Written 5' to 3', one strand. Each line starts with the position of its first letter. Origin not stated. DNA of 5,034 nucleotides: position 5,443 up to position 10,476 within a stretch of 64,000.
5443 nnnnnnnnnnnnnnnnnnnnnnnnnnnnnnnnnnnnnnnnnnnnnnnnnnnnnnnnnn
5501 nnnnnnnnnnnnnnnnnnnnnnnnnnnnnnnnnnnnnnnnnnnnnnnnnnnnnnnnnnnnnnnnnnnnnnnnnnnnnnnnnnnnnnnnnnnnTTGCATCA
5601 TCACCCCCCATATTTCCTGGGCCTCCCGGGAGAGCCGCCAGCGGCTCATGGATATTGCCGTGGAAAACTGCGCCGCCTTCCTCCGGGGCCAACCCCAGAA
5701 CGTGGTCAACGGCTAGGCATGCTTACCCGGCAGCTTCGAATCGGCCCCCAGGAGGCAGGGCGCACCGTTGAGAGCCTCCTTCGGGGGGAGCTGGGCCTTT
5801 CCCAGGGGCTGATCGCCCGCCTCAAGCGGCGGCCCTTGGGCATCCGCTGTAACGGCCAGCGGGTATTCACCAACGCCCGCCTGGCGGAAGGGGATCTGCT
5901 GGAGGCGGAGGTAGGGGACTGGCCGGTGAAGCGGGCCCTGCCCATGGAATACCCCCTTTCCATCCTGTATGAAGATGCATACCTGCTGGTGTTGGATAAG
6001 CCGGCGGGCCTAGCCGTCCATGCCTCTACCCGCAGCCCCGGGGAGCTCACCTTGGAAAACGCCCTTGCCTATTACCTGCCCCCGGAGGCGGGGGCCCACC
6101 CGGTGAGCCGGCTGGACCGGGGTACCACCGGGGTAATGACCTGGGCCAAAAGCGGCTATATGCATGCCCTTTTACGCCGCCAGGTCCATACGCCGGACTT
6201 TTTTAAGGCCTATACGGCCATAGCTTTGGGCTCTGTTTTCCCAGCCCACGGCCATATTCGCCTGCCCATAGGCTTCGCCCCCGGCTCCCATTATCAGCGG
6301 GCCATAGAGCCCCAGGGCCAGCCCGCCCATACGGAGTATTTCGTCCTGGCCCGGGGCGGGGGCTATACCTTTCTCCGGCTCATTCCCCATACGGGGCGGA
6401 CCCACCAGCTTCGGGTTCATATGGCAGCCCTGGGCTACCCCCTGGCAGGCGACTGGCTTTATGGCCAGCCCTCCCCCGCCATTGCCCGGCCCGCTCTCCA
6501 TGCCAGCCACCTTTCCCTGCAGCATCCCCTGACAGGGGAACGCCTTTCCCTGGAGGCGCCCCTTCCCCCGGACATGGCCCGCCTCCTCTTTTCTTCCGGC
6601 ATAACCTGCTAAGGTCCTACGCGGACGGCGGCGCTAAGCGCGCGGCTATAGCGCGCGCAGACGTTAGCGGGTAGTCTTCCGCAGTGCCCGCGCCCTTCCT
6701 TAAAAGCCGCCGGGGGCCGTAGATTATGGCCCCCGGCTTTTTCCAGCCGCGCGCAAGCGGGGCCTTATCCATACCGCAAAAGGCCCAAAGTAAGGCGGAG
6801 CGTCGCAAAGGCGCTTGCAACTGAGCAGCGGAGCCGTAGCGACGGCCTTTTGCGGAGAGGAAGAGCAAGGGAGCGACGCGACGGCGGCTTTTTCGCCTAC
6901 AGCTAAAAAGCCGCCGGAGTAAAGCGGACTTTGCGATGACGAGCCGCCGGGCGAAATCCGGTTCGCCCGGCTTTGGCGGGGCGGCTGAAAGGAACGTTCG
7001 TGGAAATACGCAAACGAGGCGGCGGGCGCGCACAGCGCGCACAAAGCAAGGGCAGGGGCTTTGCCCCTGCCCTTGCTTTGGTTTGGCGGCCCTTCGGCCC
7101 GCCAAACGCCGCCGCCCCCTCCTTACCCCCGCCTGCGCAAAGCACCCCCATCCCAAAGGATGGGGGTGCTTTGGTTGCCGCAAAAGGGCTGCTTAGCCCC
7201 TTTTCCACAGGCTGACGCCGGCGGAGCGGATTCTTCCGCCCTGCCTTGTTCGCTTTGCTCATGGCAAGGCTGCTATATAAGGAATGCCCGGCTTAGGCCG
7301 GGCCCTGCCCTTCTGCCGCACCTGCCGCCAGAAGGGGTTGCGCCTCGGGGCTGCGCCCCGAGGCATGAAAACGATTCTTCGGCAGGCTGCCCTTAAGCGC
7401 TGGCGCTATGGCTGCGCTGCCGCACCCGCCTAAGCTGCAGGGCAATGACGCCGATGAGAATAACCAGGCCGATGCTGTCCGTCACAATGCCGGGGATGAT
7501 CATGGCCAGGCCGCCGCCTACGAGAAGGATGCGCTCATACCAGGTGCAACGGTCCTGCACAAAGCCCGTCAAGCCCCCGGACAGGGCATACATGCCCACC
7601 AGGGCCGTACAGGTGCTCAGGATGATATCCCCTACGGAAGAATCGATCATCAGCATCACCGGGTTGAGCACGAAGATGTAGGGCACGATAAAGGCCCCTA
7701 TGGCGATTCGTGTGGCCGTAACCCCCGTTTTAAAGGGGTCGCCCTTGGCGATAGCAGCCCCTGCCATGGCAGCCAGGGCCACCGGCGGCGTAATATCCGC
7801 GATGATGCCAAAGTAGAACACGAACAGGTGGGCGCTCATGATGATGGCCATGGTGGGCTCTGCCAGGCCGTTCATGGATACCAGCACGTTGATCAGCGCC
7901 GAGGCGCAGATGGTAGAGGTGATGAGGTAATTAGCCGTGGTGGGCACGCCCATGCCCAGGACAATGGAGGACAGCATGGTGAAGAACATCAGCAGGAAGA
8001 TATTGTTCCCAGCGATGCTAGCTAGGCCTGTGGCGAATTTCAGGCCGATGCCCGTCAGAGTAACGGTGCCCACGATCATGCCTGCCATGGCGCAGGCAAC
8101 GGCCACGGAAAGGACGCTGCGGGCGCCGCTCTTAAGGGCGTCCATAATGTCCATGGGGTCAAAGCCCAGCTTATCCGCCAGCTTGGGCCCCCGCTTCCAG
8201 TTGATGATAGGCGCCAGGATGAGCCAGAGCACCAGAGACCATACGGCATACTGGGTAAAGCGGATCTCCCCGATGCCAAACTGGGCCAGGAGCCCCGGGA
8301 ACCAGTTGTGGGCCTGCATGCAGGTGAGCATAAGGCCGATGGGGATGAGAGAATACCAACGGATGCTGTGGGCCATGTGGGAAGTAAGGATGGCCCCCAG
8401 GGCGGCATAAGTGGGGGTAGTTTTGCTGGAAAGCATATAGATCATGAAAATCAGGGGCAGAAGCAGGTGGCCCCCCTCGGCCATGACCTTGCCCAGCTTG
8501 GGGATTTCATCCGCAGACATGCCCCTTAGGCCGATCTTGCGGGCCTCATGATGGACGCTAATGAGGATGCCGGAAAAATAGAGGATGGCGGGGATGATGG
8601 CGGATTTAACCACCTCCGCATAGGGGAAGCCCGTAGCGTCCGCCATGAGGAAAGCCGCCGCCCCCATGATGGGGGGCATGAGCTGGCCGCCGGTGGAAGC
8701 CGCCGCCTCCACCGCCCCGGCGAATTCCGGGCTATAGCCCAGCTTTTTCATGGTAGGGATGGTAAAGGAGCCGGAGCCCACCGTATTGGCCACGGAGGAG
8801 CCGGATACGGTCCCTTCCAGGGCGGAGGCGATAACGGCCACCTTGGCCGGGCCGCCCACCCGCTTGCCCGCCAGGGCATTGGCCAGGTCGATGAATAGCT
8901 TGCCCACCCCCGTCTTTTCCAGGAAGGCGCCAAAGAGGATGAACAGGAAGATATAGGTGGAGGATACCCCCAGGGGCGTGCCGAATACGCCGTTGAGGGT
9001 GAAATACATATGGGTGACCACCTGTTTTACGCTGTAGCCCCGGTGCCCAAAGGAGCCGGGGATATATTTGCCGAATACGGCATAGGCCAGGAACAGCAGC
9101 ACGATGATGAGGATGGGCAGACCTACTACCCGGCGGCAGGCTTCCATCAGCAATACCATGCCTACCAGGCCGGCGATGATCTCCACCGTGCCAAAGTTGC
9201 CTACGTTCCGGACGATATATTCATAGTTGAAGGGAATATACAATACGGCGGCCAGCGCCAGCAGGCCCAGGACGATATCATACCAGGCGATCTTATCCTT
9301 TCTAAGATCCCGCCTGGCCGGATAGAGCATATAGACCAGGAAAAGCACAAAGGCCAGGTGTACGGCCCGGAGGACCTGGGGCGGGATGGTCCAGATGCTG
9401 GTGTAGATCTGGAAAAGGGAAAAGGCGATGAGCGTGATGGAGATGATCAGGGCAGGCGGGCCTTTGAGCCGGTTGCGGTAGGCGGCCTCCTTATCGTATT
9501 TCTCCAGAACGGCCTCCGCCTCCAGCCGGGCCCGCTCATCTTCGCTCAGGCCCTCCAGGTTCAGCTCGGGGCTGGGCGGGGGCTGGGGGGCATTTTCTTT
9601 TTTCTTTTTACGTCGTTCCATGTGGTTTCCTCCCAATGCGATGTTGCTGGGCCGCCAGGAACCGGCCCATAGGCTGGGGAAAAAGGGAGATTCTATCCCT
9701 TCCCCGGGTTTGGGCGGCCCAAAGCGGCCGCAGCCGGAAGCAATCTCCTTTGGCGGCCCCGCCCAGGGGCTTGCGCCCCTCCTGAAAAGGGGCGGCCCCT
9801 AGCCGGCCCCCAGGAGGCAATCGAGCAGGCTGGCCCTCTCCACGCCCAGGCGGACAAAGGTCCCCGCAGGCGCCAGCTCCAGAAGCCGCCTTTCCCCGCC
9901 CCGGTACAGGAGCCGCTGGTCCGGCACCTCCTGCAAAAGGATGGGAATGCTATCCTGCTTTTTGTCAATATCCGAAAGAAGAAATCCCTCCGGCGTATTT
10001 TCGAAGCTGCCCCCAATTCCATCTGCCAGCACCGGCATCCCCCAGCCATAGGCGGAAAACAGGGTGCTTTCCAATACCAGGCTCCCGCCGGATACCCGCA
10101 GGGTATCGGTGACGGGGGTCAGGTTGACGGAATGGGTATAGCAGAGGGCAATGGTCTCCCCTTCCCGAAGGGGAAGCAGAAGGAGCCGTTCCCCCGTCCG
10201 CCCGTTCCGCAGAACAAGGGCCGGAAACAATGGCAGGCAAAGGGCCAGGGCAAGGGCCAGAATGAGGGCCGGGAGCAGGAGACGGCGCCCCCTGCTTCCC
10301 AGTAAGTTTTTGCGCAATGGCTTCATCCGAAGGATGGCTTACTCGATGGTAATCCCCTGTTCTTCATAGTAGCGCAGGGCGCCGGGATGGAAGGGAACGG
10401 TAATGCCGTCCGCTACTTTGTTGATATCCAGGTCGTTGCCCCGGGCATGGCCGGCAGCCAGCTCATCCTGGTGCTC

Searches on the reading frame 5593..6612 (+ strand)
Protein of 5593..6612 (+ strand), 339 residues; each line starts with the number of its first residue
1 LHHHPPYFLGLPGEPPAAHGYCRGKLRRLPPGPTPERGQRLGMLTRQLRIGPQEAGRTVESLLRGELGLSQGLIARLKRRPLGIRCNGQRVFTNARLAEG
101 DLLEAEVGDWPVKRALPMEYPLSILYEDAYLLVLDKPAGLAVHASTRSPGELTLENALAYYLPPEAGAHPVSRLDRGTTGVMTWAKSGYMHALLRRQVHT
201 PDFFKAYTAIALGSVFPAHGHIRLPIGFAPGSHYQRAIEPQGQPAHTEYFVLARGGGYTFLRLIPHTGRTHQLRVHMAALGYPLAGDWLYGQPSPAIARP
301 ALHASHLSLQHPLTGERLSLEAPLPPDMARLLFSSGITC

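Call 15: search_protein_families(library=pfam, proteins=[window:5593-6612:+])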
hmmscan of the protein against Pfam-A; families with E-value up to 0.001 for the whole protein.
window:5593-6612:+ (339 aa): 1 family
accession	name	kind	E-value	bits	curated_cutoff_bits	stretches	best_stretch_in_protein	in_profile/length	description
PF00849.27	PseudoU_synth_2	-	9e-23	81.6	26.8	1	130-279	1-152/152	RNA pseudouridylate synthase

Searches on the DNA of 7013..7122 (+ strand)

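Call 57: build_rna_model(alignment_id=A2, structure=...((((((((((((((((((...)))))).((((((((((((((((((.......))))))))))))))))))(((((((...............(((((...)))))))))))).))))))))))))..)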
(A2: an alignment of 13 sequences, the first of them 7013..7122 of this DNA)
Model R1 built from alignment A2 (13 sequences, 131 columns); structure: as given.
model positions 111; base pairs 48; branch points 2; effective number of sequences 0.42; information 0.59 bits per position. Calibrated on 0.2 Mb of random sequence (short: E-values are rough).
structure used (alignment columns):
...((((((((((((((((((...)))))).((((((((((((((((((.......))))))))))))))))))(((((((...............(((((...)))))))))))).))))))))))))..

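Call 58: search_with_rna_model(model_id=R1, sources=[window, L001, L002, L004, L005, L007, L012, L013, L016, L019, L020, L021, L022, L023, L024, L025, L026], max_evalue=1, make_alignment=true)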
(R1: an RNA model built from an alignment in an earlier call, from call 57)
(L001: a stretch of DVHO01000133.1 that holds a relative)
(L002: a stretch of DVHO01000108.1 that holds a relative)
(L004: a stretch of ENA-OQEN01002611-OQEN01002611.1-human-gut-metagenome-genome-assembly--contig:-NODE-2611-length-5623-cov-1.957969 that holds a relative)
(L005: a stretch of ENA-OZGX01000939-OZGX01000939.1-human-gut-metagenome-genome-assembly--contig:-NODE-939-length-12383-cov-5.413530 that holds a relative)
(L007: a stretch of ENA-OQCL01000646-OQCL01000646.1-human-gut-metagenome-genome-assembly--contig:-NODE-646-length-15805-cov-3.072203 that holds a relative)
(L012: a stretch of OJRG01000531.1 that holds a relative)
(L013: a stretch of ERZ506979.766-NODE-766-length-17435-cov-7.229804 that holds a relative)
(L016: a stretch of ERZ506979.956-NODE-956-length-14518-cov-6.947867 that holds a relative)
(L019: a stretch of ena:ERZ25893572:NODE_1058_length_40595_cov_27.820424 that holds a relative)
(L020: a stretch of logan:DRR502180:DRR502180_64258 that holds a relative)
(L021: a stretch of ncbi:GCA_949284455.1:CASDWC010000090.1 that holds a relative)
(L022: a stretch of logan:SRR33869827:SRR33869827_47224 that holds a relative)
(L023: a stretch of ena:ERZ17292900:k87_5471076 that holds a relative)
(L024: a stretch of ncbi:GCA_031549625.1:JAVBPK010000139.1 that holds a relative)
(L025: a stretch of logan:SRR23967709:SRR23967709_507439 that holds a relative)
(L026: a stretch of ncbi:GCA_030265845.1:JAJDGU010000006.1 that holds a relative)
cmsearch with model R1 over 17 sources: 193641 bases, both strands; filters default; matches with E-value up to 1: 40.
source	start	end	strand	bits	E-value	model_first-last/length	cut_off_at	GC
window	16723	16833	+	114.7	8.8e-19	1-111/111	no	0.75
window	58548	58658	-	114.2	1e-18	1-111/111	no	0.77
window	33457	33567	+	112.9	1.8e-18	1-111/111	no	0.77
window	49134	49243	+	110.2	6e-18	1-111/111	no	0.76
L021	1775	1885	-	109.2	8.8e-18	1-111/111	no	0.77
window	7012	7122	+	109.2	8.9e-18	1-111/111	no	0.72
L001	253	361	+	101.9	2e-16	1-111/111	no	0.79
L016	6701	6809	-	101.4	2.5e-16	1-111/111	no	0.79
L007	4196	4298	+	95.3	3.3e-15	1-111/111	no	0.81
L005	12179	12288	-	95.3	3.4e-15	1-111/111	no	0.76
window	60918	61027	-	90.8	2.3e-14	1-111/111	no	0.78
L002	5081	5181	-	80.6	1.8e-12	1-111/111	no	0.83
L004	4314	4424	+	79.5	2.9e-12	1-111/111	no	0.79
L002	368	497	+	68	3.8e-10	1-111/111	no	0.81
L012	1463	1560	-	61.6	6e-09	1-111/111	no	0.85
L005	12179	12288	+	54.7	1.1e-07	1-111/111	no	0.76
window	7012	7122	-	52.3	3e-07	1-111/111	no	0.72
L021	1775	1885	+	49.6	9.8e-07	1-111/111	no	0.77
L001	253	361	-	44.2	1e-05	1-111/111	no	0.79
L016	6701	6809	+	43.7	1.2e-05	1-111/111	no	0.79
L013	1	58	+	30.5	0.0034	52-111/111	5'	0.81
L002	368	497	-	25.9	0.024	1-111/111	no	0.81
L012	1446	1517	+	24.3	0.047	1-111/111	no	0.78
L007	4254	4306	-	22.8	0.089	1-111/111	no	0.79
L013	19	45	-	22.8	0.092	70-96/111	no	0.7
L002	5073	5136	+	22.5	0.1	1-111/111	no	0.81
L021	2598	2677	-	22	0.13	1-111/111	no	0.74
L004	4380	4406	-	21.9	0.13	70-96/111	no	0.74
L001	7207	7243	-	21.5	0.16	32-68/111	no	0.86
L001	7209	7241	+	18.2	0.64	1-111/111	no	0.88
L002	585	676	-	17.7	0.8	1-111/111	no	0.75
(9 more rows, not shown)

Alignment A3: 40 matches aligned to the model, 194 columns, each read 5' to 3' on its own strand. Consensus structure (alignment columns), stored with it:
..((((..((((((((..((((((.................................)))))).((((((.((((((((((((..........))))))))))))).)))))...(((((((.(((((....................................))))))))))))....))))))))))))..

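Call 60: search_with_rna_model(model_id=R1, sources=[window, L001, L002, L004, L005, L007, L012, L016, L021], max_evalue=1e-8, make_alignment=true)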
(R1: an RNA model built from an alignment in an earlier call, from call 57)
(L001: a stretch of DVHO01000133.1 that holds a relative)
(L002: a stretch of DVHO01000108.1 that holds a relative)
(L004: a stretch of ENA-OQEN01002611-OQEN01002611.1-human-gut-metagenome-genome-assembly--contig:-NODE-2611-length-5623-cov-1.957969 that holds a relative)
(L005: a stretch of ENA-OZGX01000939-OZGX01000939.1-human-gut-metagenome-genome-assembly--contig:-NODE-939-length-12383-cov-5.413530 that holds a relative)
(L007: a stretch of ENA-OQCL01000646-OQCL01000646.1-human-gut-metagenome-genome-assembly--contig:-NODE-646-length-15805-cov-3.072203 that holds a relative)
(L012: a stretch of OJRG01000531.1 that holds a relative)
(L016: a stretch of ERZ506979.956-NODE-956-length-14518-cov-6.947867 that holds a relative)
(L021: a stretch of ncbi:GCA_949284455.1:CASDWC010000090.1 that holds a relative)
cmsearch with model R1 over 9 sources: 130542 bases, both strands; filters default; matches with E-value up to 1e-8: 15.
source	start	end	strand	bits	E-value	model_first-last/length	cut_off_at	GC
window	16723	16833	+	114.7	5.9e-19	1-111/111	no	0.75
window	58548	58658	-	114.2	7.1e-19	1-111/111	no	0.77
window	33457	33567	+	112.9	1.2e-18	1-111/111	no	0.77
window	49134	49243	+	110.2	4e-18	1-111/111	no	0.76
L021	1775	1885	-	109.2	6e-18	1-111/111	no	0.77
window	7012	7122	+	109.2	6e-18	1-111/111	no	0.72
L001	253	361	+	101.9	1.4e-16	1-111/111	no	0.79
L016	6701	6809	-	101.4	1.7e-16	1-111/111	no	0.79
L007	4196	4298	+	95.3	2.2e-15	1-111/111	no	0.81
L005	12179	12288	-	95.3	2.3e-15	1-111/111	no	0.76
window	60918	61027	-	90.8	1.6e-14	1-111/111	no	0.78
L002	5081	5181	-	80.6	1.2e-12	1-111/111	no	0.83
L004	4314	4424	+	79.5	2e-12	1-111/111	no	0.79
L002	368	497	+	68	2.6e-10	1-111/111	no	0.81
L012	1463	1560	-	61.6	4.1e-09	1-111/111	no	0.85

Alignment A4: 15 matches aligned to the model, 136 columns, each read 5' to 3' on its own strand. Consensus structure (alignment columns), stored with it:
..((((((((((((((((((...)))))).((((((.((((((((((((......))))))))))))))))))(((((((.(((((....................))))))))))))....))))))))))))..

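Call 71: search_with_rna_model(model_id=R1, sources=[L027, L028, L029, L030, L031, L032, L033, L034, L035, L036, L037, L038, L039], max_evalue=0.001)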
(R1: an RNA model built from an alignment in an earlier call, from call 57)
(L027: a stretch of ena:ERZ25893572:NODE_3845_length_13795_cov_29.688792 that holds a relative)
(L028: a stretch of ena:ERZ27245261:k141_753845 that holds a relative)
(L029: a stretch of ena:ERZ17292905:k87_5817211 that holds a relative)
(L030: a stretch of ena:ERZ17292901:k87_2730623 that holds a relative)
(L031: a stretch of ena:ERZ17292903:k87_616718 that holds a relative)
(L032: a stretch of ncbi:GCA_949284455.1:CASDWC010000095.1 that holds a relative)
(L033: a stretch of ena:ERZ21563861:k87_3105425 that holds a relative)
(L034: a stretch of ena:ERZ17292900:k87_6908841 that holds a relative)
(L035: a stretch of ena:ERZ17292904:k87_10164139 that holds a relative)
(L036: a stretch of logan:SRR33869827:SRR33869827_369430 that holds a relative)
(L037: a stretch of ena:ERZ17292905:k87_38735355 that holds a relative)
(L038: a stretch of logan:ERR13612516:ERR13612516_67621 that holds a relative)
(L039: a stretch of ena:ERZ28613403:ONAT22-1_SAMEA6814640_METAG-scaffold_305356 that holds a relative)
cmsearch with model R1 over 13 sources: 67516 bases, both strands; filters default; matches with E-value up to 0.001: 6.
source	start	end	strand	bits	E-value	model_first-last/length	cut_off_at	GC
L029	3966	4075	-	99.6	1.8e-16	1-111/111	no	0.78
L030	1825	1934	+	95.8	9.5e-16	1-111/111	no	0.79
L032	73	184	+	47.2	9.7e-07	1-111/111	no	0.79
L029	3966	4075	+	38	4.7e-05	1-111/111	no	0.78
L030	1825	1931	-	35.7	0.00013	1-111/111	no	0.79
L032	70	187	-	33.8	0.00029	1-111/111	no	0.78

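Call 84: search_with_rna_model(model_id=R1, sources=[L040], max_evalue=0.01)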
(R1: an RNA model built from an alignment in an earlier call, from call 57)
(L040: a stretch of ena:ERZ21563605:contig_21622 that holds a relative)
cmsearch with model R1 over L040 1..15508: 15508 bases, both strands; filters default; matches with E-value up to 0.01: 4.
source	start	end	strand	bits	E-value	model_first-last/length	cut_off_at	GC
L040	13492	13602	-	110.2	4.7e-19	1-111/111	no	0.74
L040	13494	13603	+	44.6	6.6e-07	1-111/111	no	0.75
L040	10040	10165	+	38.4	9.5e-06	1-111/111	no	0.75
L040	10039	10163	-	32.8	0.0001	1-111/111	no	0.74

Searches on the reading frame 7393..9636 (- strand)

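Call 15: search_protein_families(library=pfam, proteins=[window:7393-9636:-])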
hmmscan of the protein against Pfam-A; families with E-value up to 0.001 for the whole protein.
window:7393-9636:- (747 aa): 2 families
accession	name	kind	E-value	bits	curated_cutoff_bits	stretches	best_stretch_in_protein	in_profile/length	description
PF06808.19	DctM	-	5.4e-80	269.7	23.8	2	158-418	1-244/413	Tripartite ATP-independent periplasmic transporter, DctM component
PF11874.13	DUF3394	-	0.00045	20.4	28.2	0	672-722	2-52/181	Domain of unknown function (DUF3394)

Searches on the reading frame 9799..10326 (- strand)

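Call 51: search_protein_families(library=pfam, proteins=[window:9799-10326:-])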
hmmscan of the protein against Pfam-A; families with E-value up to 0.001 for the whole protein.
window:9799-10326:- (175 aa): 1 family
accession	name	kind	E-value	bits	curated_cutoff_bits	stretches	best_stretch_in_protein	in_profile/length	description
PF08905.16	DUF1850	-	1.6e-15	57.6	27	1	60-148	2-87/87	Domain of unknown function (DUF1850)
